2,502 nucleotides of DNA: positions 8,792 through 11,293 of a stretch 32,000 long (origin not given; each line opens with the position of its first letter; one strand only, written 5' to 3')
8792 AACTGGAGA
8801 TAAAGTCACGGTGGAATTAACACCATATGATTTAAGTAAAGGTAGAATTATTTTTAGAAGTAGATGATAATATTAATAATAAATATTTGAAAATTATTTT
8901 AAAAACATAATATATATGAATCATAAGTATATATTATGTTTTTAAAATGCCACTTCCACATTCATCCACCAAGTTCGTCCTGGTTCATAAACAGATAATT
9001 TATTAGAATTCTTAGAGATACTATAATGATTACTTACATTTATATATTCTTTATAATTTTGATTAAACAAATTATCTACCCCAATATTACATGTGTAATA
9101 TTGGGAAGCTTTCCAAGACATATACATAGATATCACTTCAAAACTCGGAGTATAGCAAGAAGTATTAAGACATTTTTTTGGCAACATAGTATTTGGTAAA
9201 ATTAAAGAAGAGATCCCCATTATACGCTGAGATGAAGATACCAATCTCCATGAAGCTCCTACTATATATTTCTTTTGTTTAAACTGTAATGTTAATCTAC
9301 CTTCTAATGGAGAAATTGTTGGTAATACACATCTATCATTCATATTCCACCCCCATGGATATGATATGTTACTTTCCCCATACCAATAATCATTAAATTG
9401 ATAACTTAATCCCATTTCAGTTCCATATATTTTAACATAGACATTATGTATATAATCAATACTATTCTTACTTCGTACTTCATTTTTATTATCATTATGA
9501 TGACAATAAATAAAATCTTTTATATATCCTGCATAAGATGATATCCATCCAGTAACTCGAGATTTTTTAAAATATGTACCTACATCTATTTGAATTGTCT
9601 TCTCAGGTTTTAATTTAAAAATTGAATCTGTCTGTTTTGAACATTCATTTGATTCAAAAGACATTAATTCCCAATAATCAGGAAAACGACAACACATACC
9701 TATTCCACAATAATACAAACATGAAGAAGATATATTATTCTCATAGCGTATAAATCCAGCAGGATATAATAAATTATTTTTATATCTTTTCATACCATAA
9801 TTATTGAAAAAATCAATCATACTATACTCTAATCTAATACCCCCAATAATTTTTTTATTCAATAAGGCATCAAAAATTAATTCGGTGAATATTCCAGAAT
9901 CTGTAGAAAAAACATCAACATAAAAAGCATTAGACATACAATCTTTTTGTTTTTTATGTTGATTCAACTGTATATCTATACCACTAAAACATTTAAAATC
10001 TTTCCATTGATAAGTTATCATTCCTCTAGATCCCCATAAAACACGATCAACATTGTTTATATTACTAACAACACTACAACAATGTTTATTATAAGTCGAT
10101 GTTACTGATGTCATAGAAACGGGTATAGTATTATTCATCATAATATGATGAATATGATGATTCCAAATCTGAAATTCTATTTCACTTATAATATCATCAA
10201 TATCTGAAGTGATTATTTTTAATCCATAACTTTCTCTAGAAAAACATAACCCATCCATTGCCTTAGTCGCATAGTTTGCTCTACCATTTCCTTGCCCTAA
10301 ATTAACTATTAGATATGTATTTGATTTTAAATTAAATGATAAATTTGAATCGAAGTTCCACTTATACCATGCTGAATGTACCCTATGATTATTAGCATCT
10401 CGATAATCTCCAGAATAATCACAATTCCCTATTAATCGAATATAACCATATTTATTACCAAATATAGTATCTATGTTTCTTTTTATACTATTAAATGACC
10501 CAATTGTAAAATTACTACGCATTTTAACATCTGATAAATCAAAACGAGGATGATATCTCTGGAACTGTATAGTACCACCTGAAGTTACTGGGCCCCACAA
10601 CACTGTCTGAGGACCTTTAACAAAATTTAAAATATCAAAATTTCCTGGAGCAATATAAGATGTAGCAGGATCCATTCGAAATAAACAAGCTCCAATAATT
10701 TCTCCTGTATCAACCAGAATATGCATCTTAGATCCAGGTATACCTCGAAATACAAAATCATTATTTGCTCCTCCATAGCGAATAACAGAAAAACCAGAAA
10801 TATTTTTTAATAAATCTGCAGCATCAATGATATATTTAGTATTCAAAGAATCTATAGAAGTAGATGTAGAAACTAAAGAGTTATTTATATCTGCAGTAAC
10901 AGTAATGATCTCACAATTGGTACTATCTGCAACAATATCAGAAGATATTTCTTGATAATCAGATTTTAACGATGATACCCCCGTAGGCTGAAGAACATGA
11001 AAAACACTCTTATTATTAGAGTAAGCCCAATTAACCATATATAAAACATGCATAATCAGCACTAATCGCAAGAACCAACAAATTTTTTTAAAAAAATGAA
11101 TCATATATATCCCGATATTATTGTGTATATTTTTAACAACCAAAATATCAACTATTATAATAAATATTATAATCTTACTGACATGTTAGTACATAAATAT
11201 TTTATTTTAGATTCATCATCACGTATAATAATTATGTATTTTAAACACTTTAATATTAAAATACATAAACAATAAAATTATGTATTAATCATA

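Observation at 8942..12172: Divergent pair at the only synteny break: an intact OprC-like TonB-dependent transporter and a ToxR/TcpP-type membrane regulator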

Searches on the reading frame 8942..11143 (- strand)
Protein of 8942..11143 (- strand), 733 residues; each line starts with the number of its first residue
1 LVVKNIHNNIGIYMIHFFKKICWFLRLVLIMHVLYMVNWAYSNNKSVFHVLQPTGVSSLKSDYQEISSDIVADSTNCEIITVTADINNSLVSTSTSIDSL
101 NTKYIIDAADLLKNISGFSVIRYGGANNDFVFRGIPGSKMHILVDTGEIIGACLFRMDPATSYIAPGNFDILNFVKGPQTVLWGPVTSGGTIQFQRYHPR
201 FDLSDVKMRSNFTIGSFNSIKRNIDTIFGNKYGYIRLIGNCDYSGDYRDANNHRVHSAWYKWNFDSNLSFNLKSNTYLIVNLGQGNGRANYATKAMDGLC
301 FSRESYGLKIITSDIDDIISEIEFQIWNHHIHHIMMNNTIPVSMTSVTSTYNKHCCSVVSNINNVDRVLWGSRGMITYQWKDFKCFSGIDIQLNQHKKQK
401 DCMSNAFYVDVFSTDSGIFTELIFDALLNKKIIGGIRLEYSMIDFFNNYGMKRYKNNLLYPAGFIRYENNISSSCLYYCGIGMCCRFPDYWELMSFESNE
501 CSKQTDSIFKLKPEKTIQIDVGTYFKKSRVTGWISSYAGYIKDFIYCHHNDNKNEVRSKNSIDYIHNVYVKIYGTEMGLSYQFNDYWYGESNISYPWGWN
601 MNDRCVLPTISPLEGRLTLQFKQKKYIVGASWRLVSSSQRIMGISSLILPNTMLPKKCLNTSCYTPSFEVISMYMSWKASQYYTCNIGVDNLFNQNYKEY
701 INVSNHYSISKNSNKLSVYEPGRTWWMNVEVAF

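Call 3: search_protein_families(library=pfam, proteins=[window:8942-11143:-], max_evalue=1)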
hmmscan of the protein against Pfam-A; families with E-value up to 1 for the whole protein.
window:8942-11143:- (733 aa): 2 families
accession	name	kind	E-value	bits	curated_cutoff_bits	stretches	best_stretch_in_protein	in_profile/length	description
PF00593.30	TonB_dep_Rec_b-barrel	-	3.7e-20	73.6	27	1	242-692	49-436/436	TonB dependent receptor-like, beta-barrel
PF07715.20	Plug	-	1.3e-07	32.5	23.9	1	97-191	14-107/107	TonB-dependent Receptor Plug Domain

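Call 4: search_protein_families(library=ncbifam, proteins=[window:8942-11143:-], max_evalue=1)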
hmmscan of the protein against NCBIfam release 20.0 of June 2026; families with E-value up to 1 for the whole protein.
window:8942-11143:- (733 aa): 6 families
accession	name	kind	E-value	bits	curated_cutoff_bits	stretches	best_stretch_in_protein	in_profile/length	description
TIGR01778.1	TonB-copper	equivalog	4.5e-134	448.6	472.45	1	105-733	14-637/637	TonB-dependent copper receptor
TIGR01786.1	TonB-hemlactrns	subfamily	6.6e-24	84.2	323.75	2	486-733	463-719/719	TonB-dependent hemoglobin/transferrin/lactoferrin family receptor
TIGR01785.1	TonB-hemin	subfamily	1.6e-18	66.6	316.85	2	486-733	439-677/677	TonB-dependent heme/hemoglobin receptor family protein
TIGR01783.1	TonB-siderophor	subfamily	1.9e-10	40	223.5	2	496-733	432-649/649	TonB-dependent siderophore receptor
NF038289.1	Zn_piracy_ZnuD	exception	1.3e-08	34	950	2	510-587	491-564/685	zinc piracy TonB-dependent receptor ZnuD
NF010048.1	PRK13524.1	subfamily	0.00035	19.1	493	1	667-733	681-744/744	FepA family TonB-dependent siderophore receptor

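Call 7: find_homologous_proteins(query=window:8942-11143:-, max_evalue=1e-10)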
Query window:8942-11143:- (733 aa): 1439 proteins with E <= 1e-10 among 7933 candidates; the best 120 are listed.
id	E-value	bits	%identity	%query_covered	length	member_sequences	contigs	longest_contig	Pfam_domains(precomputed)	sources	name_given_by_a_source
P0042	0.0e+0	1687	100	98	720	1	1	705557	PF07715.21,PF00593.31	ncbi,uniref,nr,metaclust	ncbi:outer membrane protein OprC [Candidatus Blochmanniella floridana]|uniref:Outer membrane protein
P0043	6.1e-230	784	50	100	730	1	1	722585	PF07715.21,PF00593.31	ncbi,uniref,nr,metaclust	ncbi:TonB-dependent copper receptor [Candidatus Blochmanniella vafra str. BVAF]|uniref:TonB-dependen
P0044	6.4e-220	750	48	98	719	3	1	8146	PF07715.21,PF00593.31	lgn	-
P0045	1.7e-216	739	49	99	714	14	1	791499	PF07715.21,PF00593.31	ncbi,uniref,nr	ncbi:TonB-dependent copper receptor [Candidatus Blochmanniella pennsylvanica]|uniref:TonB-dependent 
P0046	2.7e-211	722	46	98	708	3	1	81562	PF07715.21,PF00593.31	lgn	-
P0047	1.0e-202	694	48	89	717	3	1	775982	PF07715.21,PF00593.31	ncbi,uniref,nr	ncbi:TonB-dependent receptor domain-containing protein [Candidatus Blochmannia vicinus (nom. nud.)]|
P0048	1.7e-202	693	46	99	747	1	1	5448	PF07715.21,PF00593.31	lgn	-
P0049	2.0e-202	693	49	90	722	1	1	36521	PF07715.21,PF00593.31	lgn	-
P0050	2.9e-201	689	47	92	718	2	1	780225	PF07715.21,PF00593.31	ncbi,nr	ncbi:MAG: TonB-dependent copper receptor [Candidatus Blochmannia vicinus]|nr:MAG: TonB-dependent cop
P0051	2.4e-199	682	47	92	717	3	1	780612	PF07715.21,PF00593.31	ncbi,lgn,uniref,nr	ncbi:TonB-dependent receptor domain-containing protein [Blochmannia endosymbiont of Camponotus sp.]|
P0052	1.0e-197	677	46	98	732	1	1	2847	PF07715.21,PF00593.31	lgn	-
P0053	2.3e-196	673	49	90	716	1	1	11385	PF07715.21,PF00593.31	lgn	-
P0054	1.2e-194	667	46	97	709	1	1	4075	PF07715.21,PF00593.31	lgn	-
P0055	1.7e-190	653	46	98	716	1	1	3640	PF07715.21,PF00593.31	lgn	-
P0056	1.2e-186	640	45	97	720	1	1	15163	PF07715.21,PF00593.31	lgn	-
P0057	1.3e-186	640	45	98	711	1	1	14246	PF07715.21,PF00593.31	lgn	-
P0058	8.8e-183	628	48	86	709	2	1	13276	PF07715.21,PF00593.31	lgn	-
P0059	1.2e-175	604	42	96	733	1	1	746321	PF07715.21,PF00593.31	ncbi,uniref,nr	ncbi:TonB-dependent receptor domain-containing protein [Candidatus Blochmannia ocreatus (nom. nud.)]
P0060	1.3e-174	601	44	91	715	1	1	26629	PF07715.21,PF00593.31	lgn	-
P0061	1.7e-174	600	45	92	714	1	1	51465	PF07715.21,PF00593.31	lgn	-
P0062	2.4e-146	507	38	93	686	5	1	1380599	PF07715.21,PF00593.31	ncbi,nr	ncbi:MAG: hypothetical protein CMIDDMOC_00403 [Sodalis sp. Fle]|nr:MAG: hypothetical protein CMIDDMO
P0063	3.0e-136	474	36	92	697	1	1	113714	PF07715.21,PF00593.31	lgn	-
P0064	6.0e-136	473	38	89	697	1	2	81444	PF07715.21,PF00593.31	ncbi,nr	ncbi:MAG: hypothetical protein HNEKOMLI_00905 [Sodalis sp. Psp]|nr:hypothetical protein [Sodalis sp.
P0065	4.1e-135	470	36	93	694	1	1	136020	PF07715.21,PF00593.31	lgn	-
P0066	7.8e-134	466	36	89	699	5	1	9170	PF07715.21,PF00593.31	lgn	-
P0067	2.0e-131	458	37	91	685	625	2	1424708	PF07715.21,PF00593.31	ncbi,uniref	ncbi:TonB-dependent copper receptor [Serratia quinivorans]|uniref:TonB-dependent copper receptor n=1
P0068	2.2e-131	458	37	93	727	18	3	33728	PF07715.21,PF00593.31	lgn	-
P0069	6.2e-130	453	37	90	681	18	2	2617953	PF07715.21,PF00593.31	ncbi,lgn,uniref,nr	ncbi:catecholate siderophore receptor CirA [Serratia entomophila]|uniref:TonB-dependent copper recep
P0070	7.3e-130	453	37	91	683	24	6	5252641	PF07715.21,PF00593.31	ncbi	ncbi:TonB-dependent copper receptor [Serratia ficaria]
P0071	4.6e-129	450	34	96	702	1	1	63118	PF07715.21,PF00593.31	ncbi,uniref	ncbi:MAG: TonB-dependent copper receptor [Sodalis sp. (in: enterobacteria)]|uniref:TonB-dependent co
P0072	6.2e-129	450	36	91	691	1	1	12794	PF07715.21,PF00593.31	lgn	-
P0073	7.2e-129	449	34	96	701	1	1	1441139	PF07715.21,PF00593.31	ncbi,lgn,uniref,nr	ncbi:TonB-dependent copper receptor [secondary endosymbiont of Ctenarytaina eucalypti]|uniref:TonB-d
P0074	7.3e-129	449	38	86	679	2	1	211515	PF07715.21,PF00593.31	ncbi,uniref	ncbi:TonB-dependent copper receptor [Pectobacterium sp. B1J-3]|uniref:TonB-dependent copper receptor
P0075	3.1e-128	447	37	90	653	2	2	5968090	PF07715.21,PF00593.31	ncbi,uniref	ncbi:TonB-dependent copper receptor [Sodalis sp. RH21]|uniref:TonB-dependent copper receptor n=1 Tax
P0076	1.4e-127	445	36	89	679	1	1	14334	PF07715.21,PF00593.31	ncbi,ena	-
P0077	2.9e-127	444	36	90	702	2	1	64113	PF07715.21,PF00593.31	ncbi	-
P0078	7.4e-127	443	36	90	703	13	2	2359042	PF07715.21,PF00593.31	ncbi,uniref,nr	ncbi:TonB-dependent copper receptor [Photorhabdus temperata subsp. temperata]|uniref:TonB-dependent 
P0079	3.1e-126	441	36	90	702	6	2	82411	PF07715.21,PF00593.31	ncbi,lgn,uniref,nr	ncbi:outer membrane receptor protein [Photorhabdus temperata subsp. temperata Meg1]|uniref:Outer mem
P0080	3.4e-126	441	37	89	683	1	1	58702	PF07715.21,PF00593.31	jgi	jgi:iron complex outermembrane receptor protein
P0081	6.0e-126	440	37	90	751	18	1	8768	PF07715.21,PF00593.31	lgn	-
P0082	6.0e-126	440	36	90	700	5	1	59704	PF07715.21,PF00593.31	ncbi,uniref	ncbi:TonB-dependent copper receptor [Photorhabdus sp. RM323S]|uniref:TonB-dependent copper receptor 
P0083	1.0e-125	439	36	90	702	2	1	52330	PF07715.21,PF00593.31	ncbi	-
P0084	1.5e-125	438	35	93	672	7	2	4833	PF07715.21,PF00593.31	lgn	-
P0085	2.0e-125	438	35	90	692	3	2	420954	PF07715.21,PF00593.31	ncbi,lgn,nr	ncbi:TonB-dependent copper receptor [Acerihabitans sp. TG2]|nr:TonB-dependent copper receptor [Aceri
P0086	2.2e-125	438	37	89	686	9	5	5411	PF07715.21,PF00593.31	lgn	-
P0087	4.7e-125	437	36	90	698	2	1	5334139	PF07715.21,PF00593.31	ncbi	-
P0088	6.6e-125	436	38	90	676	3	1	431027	PF07715.21,PF00593.31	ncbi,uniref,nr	ncbi:TonB-dependent copper receptor [Klebsiella sp. BIGb0407]|uniref:TonB-dependent copper receptor 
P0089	7.6e-125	436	35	90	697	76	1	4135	PF07715.21,PF00593.31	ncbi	-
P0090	9.3e-125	436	36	89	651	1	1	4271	PF07715.21,PF00593.31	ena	-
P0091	1.1e-124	436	37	89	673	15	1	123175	PF07715.21,PF00593.31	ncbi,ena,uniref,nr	ncbi:TonB-dependent copper receptor [Pantoea coffeiphila]|uniref:TonB-dependent copper receptor n=1 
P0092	2.0e-124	435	36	90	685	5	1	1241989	PF07715.21,PF00593.31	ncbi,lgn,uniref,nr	ncbi:TonB-dependent copper receptor [Pantoea sp. Acro-835]|uniref:TonB-dependent copper receptor n=2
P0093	2.1e-124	435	36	89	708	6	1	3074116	PF07715.21,PF00593.31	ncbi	-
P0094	2.4e-124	434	36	89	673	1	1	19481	PF07715.21,PF00593.31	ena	-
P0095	5.1e-124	433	37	90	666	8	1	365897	PF07715.21,PF00593.31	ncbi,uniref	ncbi:TonB-dependent copper receptor [Xenorhabdus szentirmaii]|uniref:TonB-dependent copper receptor 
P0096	5.2e-124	433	35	90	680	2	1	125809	PF07715.21,PF00593.31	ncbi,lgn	ncbi:TPA: TonB-dependent copper receptor [Citrobacter koseri]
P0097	6.9e-124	433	37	91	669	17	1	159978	PF07715.21,PF00593.31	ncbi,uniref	ncbi:TonB-dependent copper receptor [Xenorhabdus sp. SGI240]|uniref:TonB-dependent copper receptor n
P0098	7.4e-124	433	35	90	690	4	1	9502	PF07715.21,PF00593.31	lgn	-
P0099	8.1e-124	433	37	89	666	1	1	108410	PF07715.21,PF00593.31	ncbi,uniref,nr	ncbi:outer membrane heme receptor [Xenorhabdus beddingii]|uniref:Outer membrane heme receptor n=1 Ta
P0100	1.0e-123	432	35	92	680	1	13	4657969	PF07715.21,PF00593.31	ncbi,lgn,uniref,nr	ncbi:TPA: TonB-dependent copper receptor [Citrobacter koseri]|uniref:TonB-dependent copper receptor 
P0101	1.1e-123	432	35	90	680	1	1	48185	PF07715.21,PF00593.31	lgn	-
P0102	1.1e-123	432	36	93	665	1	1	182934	PF07715.21,PF00593.31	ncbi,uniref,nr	ncbi:TonB-dependent copper receptor [Xenorhabdus kozodoii]|uniref:Outer membrane heme receptor n=1 T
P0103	1.4e-123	432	35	90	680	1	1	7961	PF07715.21,PF00593.31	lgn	-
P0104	2.0e-123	431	35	92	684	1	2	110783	PF07715.21,PF00593.31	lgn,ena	-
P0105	2.0e-123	431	35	93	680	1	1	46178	PF07715.21,PF00593.31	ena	-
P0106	2.0e-123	431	35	90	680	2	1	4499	PF07715.21,PF00593.31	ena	-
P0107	2.2e-123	431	35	90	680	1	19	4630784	PF07715.21,PF00593.31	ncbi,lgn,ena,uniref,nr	ncbi:TonB-dependent copper receptor [Citrobacter koseri]|uniref:TonB-dependent copper receptor n=1 T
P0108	2.3e-123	431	37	89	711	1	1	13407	PF07715.21,PF00593.31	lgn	-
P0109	2.5e-123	431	35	90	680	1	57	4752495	PF07715.21,PF00593.31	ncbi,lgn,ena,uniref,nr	ncbi:MAG: TonB-dependent copper receptor [Citrobacter koseri]|uniref:TonB-dependent copper receptor 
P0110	2.7e-123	431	35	90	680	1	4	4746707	PF07715.21,PF00593.31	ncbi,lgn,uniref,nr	ncbi:TonB-dependent copper receptor [Citrobacter koseri]|uniref:TonB-dependent copper receptor n=1 T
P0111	2.8e-123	431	35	90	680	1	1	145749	PF07715.21,PF00593.31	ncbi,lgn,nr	ncbi:TPA: TonB-dependent copper receptor [Citrobacter koseri]|nr:TonB-dependent copper receptor [Cit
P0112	2.8e-123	431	35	92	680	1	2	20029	PF07715.21,PF00593.31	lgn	-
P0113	3.2e-123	431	35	91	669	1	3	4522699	PF07715.21,PF00593.31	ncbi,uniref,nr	ncbi:TonB-dependent copper receptor [Xenorhabdus hominickii]|uniref:Outer membrane heme receptor n=1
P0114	3.5e-123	431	35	92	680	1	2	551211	PF07715.21,PF00593.31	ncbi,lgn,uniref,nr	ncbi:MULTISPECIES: TonB-dependent copper receptor [unclassified Citrobacter]|uniref:TonB-dependent c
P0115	3.5e-123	431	35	90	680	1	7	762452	PF07715.21,PF00593.31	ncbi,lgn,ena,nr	ncbi:TonB-dependent copper receptor [Citrobacter koseri]|nr:TonB-dependent copper receptor [Citrobac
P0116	3.5e-123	431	35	93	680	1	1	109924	PF07715.21,PF00593.31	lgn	-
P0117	3.6e-123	431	35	90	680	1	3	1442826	PF07715.21,PF00593.31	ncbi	-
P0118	3.7e-123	431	35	92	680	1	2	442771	PF07715.21,PF00593.31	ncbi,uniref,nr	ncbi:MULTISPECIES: TonB-dependent copper receptor [unclassified Citrobacter]|uniref:TonB-dependent c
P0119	3.9e-123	430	35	90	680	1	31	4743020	PF07715.21,PF00593.31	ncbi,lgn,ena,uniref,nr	ncbi:TonB-dependent copper receptor [Citrobacter koseri]|uniref:TonB-dependent copper receptor n=1 T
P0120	3.9e-123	430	35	90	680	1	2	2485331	PF07715.21,PF00593.31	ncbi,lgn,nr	ncbi:TPA: TonB-dependent copper receptor [Citrobacter koseri]|nr:TonB-dependent copper receptor [Cit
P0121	3.9e-123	430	35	93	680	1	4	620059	PF07715.21,PF00593.31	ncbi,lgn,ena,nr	ncbi:TPA: TonB-dependent copper receptor [Citrobacter koseri]|nr:TonB-dependent copper receptor [Cit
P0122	4.0e-123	430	35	90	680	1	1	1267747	PF07715.21,PF00593.31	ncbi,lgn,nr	ncbi:TPA: TonB-dependent copper receptor [Citrobacter koseri]|nr:TonB-dependent copper receptor [Cit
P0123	5.3e-123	430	36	90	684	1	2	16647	PF07715.21,PF00593.31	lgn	-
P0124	5.4e-123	430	36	86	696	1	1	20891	PF07715.21,PF00593.31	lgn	-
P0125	7.9e-123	429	35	93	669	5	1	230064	PF07715.21,PF00593.31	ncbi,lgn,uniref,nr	ncbi:TonB-dependent copper receptor [Xenorhabdus miraniensis]|uniref:Outer membrane heme receptor n=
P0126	9.6e-123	429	36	89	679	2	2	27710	PF07715.21,PF00593.31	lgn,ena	-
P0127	9.7e-123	429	35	92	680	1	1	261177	PF07715.21,PF00593.31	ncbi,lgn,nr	ncbi:TPA: TonB-dependent copper receptor [Citrobacter koseri]|nr:TonB-dependent copper receptor [Cit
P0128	9.9e-123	429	35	90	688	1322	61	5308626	PF07715.21,PF00593.31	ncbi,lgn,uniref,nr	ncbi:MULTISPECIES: TonB-dependent copper receptor [Serratia]|uniref:TonB-dependent copper receptor n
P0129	1.0e-122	429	35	90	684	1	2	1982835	PF07715.21,PF00593.31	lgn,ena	-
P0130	1.1e-122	429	35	94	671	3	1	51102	PF07715.21,PF00593.31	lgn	-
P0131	1.3e-122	429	35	90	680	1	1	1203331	PF07715.21,PF00593.31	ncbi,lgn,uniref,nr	ncbi:TonB-dependent copper receptor [Citrobacter koseri]|uniref:TonB-dependent copper receptor n=1 T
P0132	1.3e-122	429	36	89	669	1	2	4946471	PF07715.21,PF00593.31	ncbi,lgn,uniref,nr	ncbi:TonB-dependent copper receptor [Pectobacterium peruviense]|uniref:TonB-dependent copper recepto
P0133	1.4e-122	429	36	89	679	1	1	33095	PF07715.21,PF00593.31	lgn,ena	-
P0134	1.4e-122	429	35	90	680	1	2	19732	PF07715.21,PF00593.31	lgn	-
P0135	1.5e-122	429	35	90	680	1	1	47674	PF07715.21,PF00593.31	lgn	-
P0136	1.6e-122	428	35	90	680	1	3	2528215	PF07715.21,PF00593.31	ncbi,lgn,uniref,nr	ncbi:TonB-dependent copper receptor [Citrobacter koseri]|uniref:TonB-dependent copper receptor n=1 T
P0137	1.9e-122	428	36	90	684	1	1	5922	PF07715.21,PF00593.31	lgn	-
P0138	2.0e-122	428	35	90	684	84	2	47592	PF07715.21,PF00593.31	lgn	-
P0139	2.0e-122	428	36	90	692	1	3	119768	PF07715.21,PF00593.31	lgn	-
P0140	2.0e-122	428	36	90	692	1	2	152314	PF07715.21,PF00593.31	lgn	-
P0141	2.1e-122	428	38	90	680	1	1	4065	PF07715.21,PF00593.31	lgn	-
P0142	2.2e-122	428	36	89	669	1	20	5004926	PF07715.21,PF00593.31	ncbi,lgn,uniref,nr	ncbi:TonB-dependent copper receptor [Pectobacterium atrosepticum]|uniref:TonB-dependent copper recep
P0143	2.4e-122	428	35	89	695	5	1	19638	PF07715.21,PF00593.31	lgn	-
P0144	2.5e-122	428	35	90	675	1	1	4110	PF07715.21,PF00593.31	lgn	-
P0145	2.6e-122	428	36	90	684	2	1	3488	PF07715.21,PF00593.31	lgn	-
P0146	2.7e-122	428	35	90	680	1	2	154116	PF07715.21,PF00593.31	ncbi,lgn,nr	ncbi:TPA: TonB-dependent copper receptor [Citrobacter koseri]|nr:TonB-dependent copper receptor [Cit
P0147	2.8e-122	428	35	92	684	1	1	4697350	PF07715.21,PF00593.31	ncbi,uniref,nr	ncbi:TonB-dependent copper receptor [Citrobacter koseri]|uniref:TonB-dependent copper receptor n=1 T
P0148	2.9e-122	428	35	90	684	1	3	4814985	PF07715.21,PF00593.31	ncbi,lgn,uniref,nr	ncbi:TPA: TonB-dependent copper receptor [Citrobacter koseri]|uniref:TonB-dependent copper receptor 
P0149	3.0e-122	428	35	90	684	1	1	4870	PF07715.21,PF00593.31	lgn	-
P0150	3.2e-122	427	35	92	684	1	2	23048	PF07715.21,PF00593.31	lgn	-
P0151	3.3e-122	427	35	93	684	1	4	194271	PF07715.21,PF00593.31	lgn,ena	-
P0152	3.3e-122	427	35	90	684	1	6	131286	PF07715.21,PF00593.31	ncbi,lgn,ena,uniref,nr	ncbi:TPA: TonB-dependent copper receptor [Citrobacter koseri]|uniref:TonB-dependent copper receptor 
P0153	3.5e-122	427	35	90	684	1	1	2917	PF07715.21,PF00593.31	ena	-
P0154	3.5e-122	427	35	90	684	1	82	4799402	PF07715.21,PF00593.31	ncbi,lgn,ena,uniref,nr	ncbi:TPA: TonB-dependent copper receptor [Citrobacter koseri]|uniref:TonB-dependent copper receptor 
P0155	3.6e-122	427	35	90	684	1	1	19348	PF07715.21,PF00593.31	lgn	-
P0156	3.6e-122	427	35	90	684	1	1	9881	PF07715.21,PF00593.31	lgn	-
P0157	3.7e-122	427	35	90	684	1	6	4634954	PF07715.21,PF00593.31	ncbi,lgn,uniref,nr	ncbi:TonB-dependent copper receptor [Citrobacter koseri]|uniref:TonB-dependent copper receptor n=1 T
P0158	3.7e-122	427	37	90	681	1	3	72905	PF07715.21,PF00593.31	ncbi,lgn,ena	-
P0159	4.0e-122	427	35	90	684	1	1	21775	PF07715.21,PF00593.31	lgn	-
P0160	4.2e-122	427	36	89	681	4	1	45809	PF07715.21,PF00593.31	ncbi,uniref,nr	ncbi:TonB-dependent copper receptor [Erwinia sp. JH02]|uniref:TonB-dependent copper receptor n=1 Tax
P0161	4.2e-122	427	35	93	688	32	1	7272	PF07715.21,PF00593.31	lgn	-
